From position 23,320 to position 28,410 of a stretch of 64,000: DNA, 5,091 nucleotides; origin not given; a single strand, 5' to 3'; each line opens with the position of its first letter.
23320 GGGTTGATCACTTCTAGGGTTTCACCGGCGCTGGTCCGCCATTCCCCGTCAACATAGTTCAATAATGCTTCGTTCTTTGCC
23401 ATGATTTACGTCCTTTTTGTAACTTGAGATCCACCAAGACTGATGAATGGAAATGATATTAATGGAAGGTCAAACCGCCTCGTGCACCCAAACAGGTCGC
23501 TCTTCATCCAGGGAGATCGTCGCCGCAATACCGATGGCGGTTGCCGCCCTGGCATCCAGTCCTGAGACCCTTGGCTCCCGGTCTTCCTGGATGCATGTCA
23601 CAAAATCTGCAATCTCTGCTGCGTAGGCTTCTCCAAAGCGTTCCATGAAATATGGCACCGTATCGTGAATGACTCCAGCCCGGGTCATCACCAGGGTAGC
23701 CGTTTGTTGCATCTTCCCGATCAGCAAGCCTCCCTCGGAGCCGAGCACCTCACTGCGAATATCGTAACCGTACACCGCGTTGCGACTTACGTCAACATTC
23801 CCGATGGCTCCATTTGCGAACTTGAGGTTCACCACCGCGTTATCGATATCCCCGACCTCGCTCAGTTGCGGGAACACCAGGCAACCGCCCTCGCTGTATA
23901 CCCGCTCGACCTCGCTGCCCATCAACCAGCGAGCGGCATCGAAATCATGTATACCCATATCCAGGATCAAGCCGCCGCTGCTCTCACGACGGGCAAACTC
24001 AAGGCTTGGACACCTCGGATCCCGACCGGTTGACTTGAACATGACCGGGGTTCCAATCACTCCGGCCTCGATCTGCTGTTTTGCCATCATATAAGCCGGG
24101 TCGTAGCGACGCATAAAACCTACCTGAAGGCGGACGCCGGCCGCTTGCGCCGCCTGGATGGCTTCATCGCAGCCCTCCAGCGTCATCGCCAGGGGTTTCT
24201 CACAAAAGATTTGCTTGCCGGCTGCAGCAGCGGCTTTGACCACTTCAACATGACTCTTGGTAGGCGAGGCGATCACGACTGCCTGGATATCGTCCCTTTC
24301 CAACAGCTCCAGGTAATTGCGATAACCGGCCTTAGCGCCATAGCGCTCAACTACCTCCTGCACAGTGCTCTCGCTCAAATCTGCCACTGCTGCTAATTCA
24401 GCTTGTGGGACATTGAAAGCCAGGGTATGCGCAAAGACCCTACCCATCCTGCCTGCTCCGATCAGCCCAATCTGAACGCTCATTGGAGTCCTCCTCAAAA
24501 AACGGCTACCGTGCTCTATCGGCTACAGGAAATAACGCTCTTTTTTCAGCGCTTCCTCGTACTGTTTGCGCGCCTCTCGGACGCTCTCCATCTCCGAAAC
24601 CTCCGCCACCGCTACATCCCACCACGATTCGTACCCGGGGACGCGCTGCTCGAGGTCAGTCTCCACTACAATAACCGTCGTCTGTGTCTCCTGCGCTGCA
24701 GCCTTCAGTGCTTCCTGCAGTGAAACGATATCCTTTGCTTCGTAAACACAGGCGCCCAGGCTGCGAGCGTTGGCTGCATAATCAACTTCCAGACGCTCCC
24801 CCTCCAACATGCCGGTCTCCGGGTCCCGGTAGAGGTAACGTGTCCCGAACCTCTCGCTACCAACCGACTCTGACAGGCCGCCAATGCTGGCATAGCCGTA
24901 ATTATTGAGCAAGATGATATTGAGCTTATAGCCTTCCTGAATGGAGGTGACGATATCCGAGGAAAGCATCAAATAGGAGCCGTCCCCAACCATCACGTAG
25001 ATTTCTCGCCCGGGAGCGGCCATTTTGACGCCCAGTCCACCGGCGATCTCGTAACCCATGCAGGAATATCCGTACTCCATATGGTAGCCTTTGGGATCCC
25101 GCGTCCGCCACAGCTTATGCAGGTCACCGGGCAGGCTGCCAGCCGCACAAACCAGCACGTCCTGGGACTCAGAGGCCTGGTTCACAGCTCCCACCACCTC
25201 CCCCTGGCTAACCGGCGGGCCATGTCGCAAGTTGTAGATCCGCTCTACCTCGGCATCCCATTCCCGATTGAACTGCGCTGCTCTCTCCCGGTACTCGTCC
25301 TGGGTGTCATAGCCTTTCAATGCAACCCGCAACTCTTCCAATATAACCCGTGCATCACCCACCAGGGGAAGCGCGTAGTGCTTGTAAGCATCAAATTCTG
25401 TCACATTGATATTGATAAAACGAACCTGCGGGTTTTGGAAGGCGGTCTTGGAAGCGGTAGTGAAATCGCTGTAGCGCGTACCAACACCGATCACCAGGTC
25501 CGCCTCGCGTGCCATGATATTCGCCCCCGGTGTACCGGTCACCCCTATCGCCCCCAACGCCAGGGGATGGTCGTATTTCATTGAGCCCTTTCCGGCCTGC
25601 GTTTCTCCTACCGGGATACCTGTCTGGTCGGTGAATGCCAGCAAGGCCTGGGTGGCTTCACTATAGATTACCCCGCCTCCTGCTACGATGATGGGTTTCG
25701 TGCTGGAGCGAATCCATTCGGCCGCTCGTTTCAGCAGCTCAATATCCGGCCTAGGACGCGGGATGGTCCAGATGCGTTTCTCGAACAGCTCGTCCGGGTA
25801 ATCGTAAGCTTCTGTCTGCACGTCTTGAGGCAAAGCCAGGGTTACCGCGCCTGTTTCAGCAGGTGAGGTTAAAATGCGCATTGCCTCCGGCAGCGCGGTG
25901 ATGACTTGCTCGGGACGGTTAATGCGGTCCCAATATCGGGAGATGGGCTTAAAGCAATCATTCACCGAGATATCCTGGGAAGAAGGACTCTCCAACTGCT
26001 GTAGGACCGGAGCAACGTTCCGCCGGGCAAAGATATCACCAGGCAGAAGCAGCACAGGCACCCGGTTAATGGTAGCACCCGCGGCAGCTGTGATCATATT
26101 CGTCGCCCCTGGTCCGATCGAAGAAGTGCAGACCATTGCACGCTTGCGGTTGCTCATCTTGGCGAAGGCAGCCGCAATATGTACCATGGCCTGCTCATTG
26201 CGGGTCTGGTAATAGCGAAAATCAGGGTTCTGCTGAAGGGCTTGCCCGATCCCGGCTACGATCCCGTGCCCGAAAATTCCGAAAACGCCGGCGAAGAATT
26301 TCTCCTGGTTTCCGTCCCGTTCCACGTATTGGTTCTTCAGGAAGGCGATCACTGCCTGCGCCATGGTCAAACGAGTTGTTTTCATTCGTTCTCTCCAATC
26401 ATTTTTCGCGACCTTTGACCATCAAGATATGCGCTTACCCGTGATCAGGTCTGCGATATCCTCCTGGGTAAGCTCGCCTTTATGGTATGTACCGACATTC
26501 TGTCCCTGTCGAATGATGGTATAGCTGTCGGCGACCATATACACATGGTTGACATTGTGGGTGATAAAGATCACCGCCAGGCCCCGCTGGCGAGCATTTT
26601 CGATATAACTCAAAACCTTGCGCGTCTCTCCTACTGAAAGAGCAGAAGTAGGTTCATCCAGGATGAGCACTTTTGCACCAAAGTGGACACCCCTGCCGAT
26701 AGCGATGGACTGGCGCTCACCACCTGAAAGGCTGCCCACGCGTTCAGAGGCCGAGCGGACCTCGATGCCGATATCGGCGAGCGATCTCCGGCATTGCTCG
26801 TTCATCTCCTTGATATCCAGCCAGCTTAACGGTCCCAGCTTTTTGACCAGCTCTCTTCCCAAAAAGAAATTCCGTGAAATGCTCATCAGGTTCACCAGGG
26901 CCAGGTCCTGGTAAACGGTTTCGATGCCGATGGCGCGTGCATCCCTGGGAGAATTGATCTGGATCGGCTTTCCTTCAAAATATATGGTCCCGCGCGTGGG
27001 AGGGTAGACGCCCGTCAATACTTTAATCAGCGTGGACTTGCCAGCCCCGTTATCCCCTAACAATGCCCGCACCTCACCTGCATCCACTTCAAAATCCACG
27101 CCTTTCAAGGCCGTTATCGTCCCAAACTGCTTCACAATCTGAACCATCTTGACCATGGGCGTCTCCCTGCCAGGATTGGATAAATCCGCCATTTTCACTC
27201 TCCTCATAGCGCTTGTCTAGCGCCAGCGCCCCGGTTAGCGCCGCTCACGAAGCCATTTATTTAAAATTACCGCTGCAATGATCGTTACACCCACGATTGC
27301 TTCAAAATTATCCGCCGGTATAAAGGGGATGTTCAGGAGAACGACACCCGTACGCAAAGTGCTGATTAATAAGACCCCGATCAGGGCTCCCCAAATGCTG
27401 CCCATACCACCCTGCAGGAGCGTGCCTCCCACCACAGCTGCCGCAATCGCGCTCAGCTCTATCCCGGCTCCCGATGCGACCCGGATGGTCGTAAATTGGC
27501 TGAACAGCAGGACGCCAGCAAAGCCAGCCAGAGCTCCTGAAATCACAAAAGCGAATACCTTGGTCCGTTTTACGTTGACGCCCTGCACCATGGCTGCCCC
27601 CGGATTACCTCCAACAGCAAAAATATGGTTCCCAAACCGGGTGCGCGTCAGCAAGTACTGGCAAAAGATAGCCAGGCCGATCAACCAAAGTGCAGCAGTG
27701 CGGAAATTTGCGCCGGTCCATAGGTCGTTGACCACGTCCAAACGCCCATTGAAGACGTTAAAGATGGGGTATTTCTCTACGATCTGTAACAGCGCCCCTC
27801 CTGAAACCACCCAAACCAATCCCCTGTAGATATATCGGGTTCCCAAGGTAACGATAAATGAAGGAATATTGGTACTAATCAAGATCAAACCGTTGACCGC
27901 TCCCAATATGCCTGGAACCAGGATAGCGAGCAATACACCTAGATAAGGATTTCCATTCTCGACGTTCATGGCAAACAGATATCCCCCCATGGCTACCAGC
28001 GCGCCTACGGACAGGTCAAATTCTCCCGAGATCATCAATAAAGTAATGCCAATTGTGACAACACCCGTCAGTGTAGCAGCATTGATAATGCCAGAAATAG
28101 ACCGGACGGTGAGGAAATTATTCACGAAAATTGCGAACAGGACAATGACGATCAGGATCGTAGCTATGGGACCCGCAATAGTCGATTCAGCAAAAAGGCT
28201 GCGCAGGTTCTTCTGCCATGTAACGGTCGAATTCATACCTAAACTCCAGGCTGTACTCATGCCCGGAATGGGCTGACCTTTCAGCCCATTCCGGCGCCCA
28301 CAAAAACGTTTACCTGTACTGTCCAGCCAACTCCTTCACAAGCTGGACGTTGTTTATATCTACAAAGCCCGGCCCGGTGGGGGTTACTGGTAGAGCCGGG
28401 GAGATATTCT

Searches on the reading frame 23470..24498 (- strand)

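Call 35: search_protein_families(library=ncbifam, proteins=[window:23470-24498:-], max_evalue=1e-10)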
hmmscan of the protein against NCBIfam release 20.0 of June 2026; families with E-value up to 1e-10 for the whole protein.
window:23470-24498:- (342 aa): 8 families
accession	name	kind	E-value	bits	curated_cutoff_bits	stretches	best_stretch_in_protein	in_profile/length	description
TIGR04380.1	myo_inos_iolG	equivalog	1.3e-115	385.8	355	1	8-336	2-329/330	inositol 2-dehydrogenase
NF052679.1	InsChiInosDhIolG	equivalog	1.5e-52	178.8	540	1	6-310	1-298/343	bifunctional inositol 2-dehydrogenase/D-chiro-inositol 1-dehydrogenase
NF040723.1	UDP-GlcNAcDh_Arch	equivalog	4.5e-47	161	450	1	9-329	2-300/302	UDP-N-acetylglucosamine 3-dehydrogenase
NF052479.1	LevoglcsnDh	equivalog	5.7e-34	117.4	650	1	7-202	3-210/386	levoglucosan dehydrogenase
NF041392.1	XylDh_Gfo6_Halo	equivalog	7.2e-24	84.2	350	1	8-281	17-297/350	D-xylose 1-dehydrogenase Gfo6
NF008607.0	PRK11579.1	subfamily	1.1e-19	70.7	330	1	8-196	5-192/346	oxidoreductase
NF058563.1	BT_2159_fam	equivalog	3.4e-14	52.6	650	1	8-201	1-191/350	disaccharide 3-dehydrogenase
NF007574.0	PRK10206.1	equivalog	1.6e-13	50.5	352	1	62-195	57-189/345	oxidoreductase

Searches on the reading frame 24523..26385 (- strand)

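Call 35: search_protein_families(library=ncbifam, proteins=[window:24523-26385:-], max_evalue=1e-10)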
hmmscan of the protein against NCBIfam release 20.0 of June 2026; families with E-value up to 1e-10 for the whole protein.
window:24523-26385:- (620 aa): 49 families (the best 25 are shown)
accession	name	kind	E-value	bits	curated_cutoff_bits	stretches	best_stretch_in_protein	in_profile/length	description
TIGR04377.1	myo_inos_iolD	equivalog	3.9e-287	953.9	715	1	5-617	1-615/616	3D-(3,5/4)-trihydroxycyclohexane-1,2-dione acylhydrolase (decyclizing)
TIGR00118.1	acolac_lg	equivalog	3.7e-66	223.7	538.35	1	33-581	18-539/557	biosynthetic-type acetolactate synthase large subunit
NF004710.0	PRK06048.1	equivalog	8.2e-66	222.6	976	1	3-582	5-543/561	acetolactate synthase large subunit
NF006187.0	PRK08322.1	equivalog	3.3e-63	214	509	1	34-578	20-530/548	acetolactate synthase large subunit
NF004919.0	PRK06276.1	equivalog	8e-63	212.7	866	1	34-579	19-541/582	acetolactate synthase large subunit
NF005860.0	PRK07789.1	equivalog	1.1e-58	199.1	881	1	33-572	51-573/615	acetolactate synthase large subunit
NF006016.1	PRK08155.1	equivalog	1.5e-55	188.7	870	1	6-497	3-465/554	acetolactate synthase large subunit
NF005039.0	PRK06456.1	equivalog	1.3e-54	185.7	868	1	34-580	23-548/572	acetolactate synthase large subunit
NF006524.0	PRK08978.1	equivalog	1.3e-54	185.4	738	1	33-499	18-459/548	acetolactate synthase 2 catalytic subunit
NF006319.0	PRK08527.1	equivalog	5.3e-53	180.3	905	1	34-578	22-540/565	acetolactate synthase large subunit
NF005584.0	PRK07282.1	equivalog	7.4e-53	179.9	970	1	34-514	28-491/566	acetolactate synthase large subunit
NF004772.0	PRK06112.1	subfamily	9.5e-52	176.1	673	1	33-578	28-561/578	acetolactate synthase catalytic subunit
NF006052.0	PRK08199.1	subfamily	4.7e-51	173.7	539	1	48-583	39-544/559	thiamine pyrophosphate protein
NF008431.0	PRK11269.1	equivalog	1.6e-50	172.2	791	1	33-612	21-586/591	glyoxylate carboligase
NF005651.0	PRK07418.1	subfamily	4.1e-50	170.6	942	1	51-572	56-555/617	acetolactate synthase large subunit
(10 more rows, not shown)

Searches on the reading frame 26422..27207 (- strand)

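Call 35: search_protein_families(library=ncbifam, proteins=[window:26422-27207:-], max_evalue=1e-10)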
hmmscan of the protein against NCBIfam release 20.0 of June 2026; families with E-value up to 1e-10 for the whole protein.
window:26422-27207:- (261 aa): 172 families (the best 25 are shown)
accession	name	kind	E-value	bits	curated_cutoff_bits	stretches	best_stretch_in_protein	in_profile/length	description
NF041861.1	YtfR_transport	equivalog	1.4e-64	218.4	850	1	19-260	2-238/492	galactofuranose ABC transporter, ATP-binding protein YtfR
NF010069.0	PRK13549.1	equivalog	7.2e-64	216.1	699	1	17-260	4-244/513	xylose ABC transporter ATP-binding protein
NF007253.0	PRK09700.1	equivalog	4e-59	200.5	772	1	16-260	3-246/510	D-allose ABC transporter ATP-binding protein AlsA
TIGR02633.1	xylG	equivalog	7e-58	196.3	723.65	1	19-260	2-242/500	D-xylose ABC transporter ATP-binding protein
NF008030.0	PRK10762.1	equivalog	8.8e-57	192.9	745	1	17-260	3-242/501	ribose ABC transporter ATP-binding protein RbsA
NF008442.0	PRK11288.1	equivalog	1.2e-55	188.8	689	1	15-260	4-245/504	L-arabinose ABC transporter ATP-binding protein AraG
NF040905.2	GguA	equivalog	1.6e-54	185.2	810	1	19-257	2-239/500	multiple monosaccharide ABC transporter ATP-binding protein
NF047930.1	ABC_ATP_B6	equivalog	1.7e-51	175.4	670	1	18-251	2-228/510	putative B6 ABC transporter ATP-binding protein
NF008215.0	PRK10982.1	equivalog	2.1e-49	168.5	828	1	14-260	9-250/506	galactose/methyl galactoside ABC transporter ATP-binding protein MglA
NF011967.0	PRK15439.1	equivalog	2.6e-46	158.1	586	1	14-257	7-238/510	autoinducer 2 ABC transporter ATP-binding protein LsrA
TIGR01188.1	drrA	subfamily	3.6e-35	121.7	312.45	1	26-247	1-212/302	daunorubicin resistance ABC transporter, ATP-binding protein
TIGR03410.1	urea_trans_UrtE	equivalog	9.5e-35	120.1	285.8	1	21-255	3-228/230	urea ABC transporter ATP-binding subunit UrtE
TIGR03864.1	PQQ_ABC_ATP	hypoth_equivalog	2.1e-33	115.8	302.25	1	20-250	3-223/236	ABC transporter, ATP-binding subunit, PQQ-dependent alcohol dehydrogenase system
TIGR02315.1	ABC_phnC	equivalog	2.5e-32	112.2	266.1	1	18-252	1-239/243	phosphonate ABC transporter ATP-binding protein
TIGR03411.1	urea_trans_UrtD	equivalog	1.2e-31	110.3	304.1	1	19-238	3-221/242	urea ABC transporter ATP-binding protein UrtD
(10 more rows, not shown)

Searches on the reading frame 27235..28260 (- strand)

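Call 35: search_protein_families(library=ncbifam, proteins=[window:27235-28260:-], max_evalue=1e-10)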
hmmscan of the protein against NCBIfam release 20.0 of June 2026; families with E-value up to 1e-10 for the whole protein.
window:27235-28260:- (341 aa): 9 families
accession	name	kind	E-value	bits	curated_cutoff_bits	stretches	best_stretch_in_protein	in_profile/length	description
NF008441.0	PRK11285.1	equivalog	6.6e-50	170.1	378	1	31-339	32-328/333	L-arabinose ABC transporter permease AraH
NF008630.0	PRK11618.1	equivalog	8.3e-43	146.8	363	1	33-306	11-283/331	galactofuranose ABC transporter, permease protein YjfF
NF040906.3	GguB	equivalog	4.1e-42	144.7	450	2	188-336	226-371/375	multiple monosaccharide ABC transporter permease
NF007067.0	PRK09512.1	equivalog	4.8e-41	141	398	1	33-334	24-317/321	ribose ABC transporter permease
NF007252.0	PRK09699.1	equivalog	1.1e-38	133.4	396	1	34-336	32-323/326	D-allose ABC transporter permease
NF011961.0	PRK15432.1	equivalog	1.7e-35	122.9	388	1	33-338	15-308/344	autoinducer 2 ABC transporter permease LsrC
NF007014.0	PRK09478.1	equivalog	2.4e-29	102.7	386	1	31-334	17-328/336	galactose/methyl galactoside ABC transporter permease MglC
NF011612.1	PRK15038.1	equivalog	4.7e-24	85.1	500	1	33-332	10-303/322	autoinducer 2 ABC transporter permease LsrD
NF041862.1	YtfT_transport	equivalog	6.5e-18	64.9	535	1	36-327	37-316/339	galactofuranose ABC transporter, ATP-binding protein YtfT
